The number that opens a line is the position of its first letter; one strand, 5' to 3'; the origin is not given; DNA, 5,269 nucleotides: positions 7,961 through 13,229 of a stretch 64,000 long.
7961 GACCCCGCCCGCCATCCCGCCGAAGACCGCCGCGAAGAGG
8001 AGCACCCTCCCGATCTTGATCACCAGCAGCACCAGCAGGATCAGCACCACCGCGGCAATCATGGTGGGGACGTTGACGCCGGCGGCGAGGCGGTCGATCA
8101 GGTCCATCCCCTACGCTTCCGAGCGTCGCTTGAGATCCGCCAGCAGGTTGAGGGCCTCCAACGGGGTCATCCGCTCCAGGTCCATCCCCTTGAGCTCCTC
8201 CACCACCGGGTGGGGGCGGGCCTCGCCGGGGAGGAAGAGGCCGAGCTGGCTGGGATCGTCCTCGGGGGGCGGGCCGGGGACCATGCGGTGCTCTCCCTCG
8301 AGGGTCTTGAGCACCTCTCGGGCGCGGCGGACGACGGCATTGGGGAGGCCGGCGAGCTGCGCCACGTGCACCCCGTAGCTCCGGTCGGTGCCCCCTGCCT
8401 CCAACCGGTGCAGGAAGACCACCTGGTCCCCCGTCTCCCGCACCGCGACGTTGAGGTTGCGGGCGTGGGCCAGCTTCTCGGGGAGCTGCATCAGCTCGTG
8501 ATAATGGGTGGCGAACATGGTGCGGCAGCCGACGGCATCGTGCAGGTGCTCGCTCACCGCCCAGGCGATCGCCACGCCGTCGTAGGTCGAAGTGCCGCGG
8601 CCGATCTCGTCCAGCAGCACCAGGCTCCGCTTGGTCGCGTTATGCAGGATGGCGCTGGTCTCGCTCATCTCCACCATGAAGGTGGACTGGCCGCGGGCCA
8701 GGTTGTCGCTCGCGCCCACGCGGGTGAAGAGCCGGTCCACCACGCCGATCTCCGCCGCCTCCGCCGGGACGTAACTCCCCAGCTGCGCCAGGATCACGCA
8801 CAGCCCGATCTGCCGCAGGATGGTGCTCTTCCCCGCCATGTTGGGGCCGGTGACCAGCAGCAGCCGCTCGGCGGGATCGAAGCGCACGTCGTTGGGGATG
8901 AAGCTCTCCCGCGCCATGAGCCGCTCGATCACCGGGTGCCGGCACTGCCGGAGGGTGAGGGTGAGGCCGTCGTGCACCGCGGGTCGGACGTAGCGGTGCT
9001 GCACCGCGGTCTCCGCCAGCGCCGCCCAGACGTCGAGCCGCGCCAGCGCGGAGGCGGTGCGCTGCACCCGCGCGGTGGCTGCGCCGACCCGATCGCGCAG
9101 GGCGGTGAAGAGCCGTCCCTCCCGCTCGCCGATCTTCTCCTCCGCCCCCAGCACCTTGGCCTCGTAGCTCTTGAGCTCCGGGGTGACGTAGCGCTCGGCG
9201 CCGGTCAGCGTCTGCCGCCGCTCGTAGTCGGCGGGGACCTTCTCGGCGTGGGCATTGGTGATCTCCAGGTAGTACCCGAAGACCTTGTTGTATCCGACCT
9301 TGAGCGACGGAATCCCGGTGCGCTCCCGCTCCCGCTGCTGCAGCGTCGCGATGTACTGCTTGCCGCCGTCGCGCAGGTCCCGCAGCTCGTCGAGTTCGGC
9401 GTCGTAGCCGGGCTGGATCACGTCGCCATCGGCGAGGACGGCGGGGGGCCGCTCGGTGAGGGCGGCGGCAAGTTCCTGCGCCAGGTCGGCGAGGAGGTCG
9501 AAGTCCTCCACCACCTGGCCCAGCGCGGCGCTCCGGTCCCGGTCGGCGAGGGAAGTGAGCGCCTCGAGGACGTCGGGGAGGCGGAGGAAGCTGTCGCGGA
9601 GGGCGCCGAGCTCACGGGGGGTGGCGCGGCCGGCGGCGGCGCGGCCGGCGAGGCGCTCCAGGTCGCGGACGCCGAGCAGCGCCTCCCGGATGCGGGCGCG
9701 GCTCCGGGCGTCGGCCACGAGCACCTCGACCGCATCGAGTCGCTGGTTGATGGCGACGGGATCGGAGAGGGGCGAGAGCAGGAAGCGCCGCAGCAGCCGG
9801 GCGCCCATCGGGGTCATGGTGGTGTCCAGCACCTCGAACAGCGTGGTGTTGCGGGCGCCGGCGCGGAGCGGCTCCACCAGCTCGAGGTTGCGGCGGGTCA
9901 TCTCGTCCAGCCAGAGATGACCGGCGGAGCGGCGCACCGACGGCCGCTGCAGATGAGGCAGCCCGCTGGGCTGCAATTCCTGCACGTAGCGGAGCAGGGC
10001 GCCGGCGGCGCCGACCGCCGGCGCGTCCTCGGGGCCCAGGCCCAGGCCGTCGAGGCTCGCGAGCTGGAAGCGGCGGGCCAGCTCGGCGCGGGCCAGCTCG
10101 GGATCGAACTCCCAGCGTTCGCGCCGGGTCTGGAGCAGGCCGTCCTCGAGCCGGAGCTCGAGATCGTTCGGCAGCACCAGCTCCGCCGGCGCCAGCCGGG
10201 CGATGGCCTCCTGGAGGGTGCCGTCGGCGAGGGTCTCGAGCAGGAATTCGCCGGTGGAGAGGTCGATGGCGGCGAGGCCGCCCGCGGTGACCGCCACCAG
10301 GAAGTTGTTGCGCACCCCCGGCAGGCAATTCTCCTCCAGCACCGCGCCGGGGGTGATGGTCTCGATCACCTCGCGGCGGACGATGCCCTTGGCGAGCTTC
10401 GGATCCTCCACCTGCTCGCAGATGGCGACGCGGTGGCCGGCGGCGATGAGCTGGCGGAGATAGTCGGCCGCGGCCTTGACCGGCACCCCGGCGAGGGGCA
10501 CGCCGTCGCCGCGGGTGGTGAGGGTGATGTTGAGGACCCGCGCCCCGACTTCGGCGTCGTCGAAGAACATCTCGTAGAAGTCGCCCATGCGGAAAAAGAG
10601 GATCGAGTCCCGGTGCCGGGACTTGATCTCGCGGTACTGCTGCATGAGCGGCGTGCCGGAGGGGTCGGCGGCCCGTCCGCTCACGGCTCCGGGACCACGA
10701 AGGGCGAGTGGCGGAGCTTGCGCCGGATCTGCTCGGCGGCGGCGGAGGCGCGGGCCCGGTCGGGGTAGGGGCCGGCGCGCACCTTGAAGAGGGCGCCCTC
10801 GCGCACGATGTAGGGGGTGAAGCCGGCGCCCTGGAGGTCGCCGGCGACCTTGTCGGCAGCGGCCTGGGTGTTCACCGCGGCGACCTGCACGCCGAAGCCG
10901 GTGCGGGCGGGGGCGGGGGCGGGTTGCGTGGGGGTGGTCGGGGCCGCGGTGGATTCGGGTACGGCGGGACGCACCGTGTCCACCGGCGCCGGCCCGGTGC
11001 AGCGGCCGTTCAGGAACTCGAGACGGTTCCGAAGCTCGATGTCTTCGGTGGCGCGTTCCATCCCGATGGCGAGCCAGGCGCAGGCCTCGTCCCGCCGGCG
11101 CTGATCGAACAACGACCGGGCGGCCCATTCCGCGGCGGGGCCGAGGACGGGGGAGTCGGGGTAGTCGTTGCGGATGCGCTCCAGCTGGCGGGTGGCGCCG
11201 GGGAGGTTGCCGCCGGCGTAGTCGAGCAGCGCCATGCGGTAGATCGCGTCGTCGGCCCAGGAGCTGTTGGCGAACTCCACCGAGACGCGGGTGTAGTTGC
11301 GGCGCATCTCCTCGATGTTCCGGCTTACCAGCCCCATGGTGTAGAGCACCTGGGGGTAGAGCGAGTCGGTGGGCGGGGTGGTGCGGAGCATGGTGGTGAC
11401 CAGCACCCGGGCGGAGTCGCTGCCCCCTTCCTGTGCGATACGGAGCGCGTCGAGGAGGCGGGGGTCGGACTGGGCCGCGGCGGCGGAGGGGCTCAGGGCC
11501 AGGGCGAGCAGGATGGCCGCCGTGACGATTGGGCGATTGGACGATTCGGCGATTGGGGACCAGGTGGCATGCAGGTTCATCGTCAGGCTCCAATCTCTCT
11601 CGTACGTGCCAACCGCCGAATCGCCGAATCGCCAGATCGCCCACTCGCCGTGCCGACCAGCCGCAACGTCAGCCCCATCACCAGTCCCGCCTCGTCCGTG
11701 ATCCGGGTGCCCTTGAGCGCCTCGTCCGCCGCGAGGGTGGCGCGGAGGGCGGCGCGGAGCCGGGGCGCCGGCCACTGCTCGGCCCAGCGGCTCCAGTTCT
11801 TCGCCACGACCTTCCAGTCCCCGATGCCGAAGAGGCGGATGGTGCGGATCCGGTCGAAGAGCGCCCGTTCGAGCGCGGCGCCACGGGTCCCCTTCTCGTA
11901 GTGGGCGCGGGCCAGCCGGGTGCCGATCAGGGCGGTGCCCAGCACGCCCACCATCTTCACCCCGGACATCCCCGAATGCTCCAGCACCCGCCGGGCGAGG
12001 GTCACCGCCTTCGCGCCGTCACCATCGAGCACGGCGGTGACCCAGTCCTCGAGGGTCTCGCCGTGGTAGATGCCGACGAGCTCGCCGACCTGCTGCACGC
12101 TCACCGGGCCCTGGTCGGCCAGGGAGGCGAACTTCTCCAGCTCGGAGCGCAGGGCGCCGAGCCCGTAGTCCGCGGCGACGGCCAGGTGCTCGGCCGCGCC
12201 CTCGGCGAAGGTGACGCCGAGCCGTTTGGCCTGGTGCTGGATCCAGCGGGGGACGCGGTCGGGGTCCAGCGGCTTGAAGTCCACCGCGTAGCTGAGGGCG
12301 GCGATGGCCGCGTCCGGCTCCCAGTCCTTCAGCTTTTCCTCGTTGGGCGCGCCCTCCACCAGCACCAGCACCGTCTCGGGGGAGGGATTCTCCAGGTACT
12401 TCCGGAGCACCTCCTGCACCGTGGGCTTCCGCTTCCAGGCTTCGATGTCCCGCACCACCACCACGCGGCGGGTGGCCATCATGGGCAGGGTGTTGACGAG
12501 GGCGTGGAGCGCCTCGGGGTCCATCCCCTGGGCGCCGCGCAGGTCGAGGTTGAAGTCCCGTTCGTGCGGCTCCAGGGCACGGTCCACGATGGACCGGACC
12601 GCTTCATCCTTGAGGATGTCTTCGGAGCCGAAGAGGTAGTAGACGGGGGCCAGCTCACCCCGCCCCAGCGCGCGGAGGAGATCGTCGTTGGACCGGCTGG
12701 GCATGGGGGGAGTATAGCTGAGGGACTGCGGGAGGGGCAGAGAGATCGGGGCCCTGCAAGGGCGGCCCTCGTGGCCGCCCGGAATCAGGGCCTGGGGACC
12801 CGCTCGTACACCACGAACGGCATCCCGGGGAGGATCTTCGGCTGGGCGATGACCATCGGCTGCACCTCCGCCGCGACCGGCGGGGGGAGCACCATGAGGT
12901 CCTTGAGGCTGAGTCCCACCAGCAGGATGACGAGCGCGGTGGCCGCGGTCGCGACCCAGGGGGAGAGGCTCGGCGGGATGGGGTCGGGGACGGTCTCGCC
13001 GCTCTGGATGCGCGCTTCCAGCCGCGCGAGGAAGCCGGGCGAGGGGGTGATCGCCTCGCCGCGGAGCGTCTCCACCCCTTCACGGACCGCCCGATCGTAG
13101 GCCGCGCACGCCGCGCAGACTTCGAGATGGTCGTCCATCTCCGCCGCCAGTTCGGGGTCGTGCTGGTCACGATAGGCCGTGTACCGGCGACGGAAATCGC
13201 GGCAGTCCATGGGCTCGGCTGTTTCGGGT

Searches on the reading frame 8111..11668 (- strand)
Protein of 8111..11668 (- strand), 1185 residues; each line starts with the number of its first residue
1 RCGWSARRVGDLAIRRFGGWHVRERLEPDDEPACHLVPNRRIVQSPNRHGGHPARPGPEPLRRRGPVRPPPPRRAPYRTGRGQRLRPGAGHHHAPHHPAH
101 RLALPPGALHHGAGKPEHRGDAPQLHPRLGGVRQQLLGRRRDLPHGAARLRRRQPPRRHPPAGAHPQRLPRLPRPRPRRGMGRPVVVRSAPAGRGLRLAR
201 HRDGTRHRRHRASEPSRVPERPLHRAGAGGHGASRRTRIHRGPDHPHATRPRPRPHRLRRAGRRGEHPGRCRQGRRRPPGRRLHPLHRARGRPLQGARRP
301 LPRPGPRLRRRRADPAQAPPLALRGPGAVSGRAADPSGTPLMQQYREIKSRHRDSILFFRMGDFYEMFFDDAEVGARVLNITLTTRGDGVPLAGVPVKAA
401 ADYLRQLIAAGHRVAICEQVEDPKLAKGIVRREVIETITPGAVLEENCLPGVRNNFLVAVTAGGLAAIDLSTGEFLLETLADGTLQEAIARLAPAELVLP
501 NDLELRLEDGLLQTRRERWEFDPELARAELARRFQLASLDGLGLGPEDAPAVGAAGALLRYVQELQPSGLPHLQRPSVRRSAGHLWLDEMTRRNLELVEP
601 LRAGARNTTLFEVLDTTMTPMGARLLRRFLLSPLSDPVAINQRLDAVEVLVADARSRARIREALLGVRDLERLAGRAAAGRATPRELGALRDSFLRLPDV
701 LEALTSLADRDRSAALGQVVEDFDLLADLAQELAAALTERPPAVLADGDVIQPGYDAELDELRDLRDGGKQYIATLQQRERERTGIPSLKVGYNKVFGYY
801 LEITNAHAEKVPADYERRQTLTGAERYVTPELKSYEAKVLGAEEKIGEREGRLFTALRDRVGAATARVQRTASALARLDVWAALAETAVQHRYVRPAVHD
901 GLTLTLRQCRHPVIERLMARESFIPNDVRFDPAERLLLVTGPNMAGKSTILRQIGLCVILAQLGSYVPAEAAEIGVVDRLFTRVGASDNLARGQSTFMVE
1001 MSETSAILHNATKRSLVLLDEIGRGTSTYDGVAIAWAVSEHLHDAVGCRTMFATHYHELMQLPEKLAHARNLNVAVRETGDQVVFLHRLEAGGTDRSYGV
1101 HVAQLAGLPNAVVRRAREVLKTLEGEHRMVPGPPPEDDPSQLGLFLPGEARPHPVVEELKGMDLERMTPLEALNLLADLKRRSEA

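Call 23: search_protein_families(library=pfam, proteins=[window:8111-11668:-], max_evalue=0.001)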
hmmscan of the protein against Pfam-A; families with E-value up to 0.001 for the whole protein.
window:8111-11668:- (1185 aa): 5 families
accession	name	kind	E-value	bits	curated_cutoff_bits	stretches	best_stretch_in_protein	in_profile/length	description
PF00488.27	MutS_V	-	6.4e-85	284.3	30.2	1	938-1124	2-188/188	MutS domain V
PF05192.23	MutS_III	-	1.5e-45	156.4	34.1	1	591-885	2-194/194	MutS domain III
PF01624.25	MutS_I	-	1.7e-40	138.2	20.6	1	339-446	1-112/113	MutS domain I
PF05190.23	MutS_IV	-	2.7e-33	114.5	22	1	754-845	1-92/92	MutS family domain IV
PF05188.22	MutS_II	-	1.9e-20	74.1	25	1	463-574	14-133/133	MutS domain II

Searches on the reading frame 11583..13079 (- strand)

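Call 23: search_protein_families(library=pfam, proteins=[window:11583-13079:-], max_evalue=0.001)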
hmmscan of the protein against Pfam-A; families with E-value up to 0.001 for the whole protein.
window:11583-13079:- (498 aa): 1 family
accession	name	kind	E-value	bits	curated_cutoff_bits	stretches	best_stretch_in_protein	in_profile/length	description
PF06144.19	DNA_pol3_delta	-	3.5e-08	33.9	21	1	147-242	1-100/124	DNA polymerase III, delta subunit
